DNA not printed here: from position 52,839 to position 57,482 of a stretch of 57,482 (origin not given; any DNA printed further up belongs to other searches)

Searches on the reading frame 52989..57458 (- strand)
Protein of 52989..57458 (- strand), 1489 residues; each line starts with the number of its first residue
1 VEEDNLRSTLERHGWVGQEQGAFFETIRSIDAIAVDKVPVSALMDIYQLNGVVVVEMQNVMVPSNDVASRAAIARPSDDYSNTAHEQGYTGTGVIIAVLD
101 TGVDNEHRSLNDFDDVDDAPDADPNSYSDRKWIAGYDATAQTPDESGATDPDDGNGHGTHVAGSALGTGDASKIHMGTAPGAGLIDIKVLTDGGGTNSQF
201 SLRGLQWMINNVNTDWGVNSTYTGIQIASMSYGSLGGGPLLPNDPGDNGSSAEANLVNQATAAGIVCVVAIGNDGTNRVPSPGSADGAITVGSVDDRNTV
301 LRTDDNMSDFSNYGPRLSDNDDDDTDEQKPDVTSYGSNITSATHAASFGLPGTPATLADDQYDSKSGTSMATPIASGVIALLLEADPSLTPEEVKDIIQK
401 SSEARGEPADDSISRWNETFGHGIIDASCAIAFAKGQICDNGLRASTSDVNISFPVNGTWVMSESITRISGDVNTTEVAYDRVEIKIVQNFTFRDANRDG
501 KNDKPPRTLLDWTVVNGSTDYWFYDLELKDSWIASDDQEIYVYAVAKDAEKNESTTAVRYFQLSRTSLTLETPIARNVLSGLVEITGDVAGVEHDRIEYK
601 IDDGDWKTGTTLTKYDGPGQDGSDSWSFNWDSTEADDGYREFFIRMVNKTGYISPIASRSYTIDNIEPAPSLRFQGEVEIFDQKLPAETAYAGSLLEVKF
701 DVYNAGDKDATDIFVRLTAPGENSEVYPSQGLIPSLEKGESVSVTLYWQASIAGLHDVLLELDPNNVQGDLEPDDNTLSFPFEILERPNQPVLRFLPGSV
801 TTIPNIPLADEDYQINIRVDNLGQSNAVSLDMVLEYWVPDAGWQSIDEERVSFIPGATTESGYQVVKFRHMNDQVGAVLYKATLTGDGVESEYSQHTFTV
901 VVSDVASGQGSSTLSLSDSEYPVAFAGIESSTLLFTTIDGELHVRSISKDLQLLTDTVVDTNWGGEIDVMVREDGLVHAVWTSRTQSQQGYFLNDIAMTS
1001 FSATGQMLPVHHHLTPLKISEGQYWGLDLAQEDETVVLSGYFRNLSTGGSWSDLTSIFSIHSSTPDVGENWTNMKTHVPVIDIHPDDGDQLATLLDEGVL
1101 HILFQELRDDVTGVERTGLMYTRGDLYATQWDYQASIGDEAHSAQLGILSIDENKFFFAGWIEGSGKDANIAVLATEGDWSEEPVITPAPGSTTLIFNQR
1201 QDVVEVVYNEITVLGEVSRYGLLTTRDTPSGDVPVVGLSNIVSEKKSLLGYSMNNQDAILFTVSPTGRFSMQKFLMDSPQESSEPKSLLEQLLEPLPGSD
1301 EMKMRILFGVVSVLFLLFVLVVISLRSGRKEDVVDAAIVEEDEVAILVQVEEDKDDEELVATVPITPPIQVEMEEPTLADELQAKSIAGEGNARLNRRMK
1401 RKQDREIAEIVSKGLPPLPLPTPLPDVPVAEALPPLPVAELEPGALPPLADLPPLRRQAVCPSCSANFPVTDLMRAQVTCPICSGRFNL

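Call 97: search_protein_families(library=pfam, proteins=[window:52989-57458:-], max_evalue=0.00001)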
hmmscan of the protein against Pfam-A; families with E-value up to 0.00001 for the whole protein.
window:52989-57458:- (1489 aa): 2 families
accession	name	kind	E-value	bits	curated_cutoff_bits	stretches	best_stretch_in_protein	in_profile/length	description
PF00082.27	Peptidase_S8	-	5.8e-52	177.2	21.8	1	91-423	1-288/288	Subtilase family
PF07705.17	CARDB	-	1.4e-11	44.9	22.7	1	683-778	8-99/101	CARDB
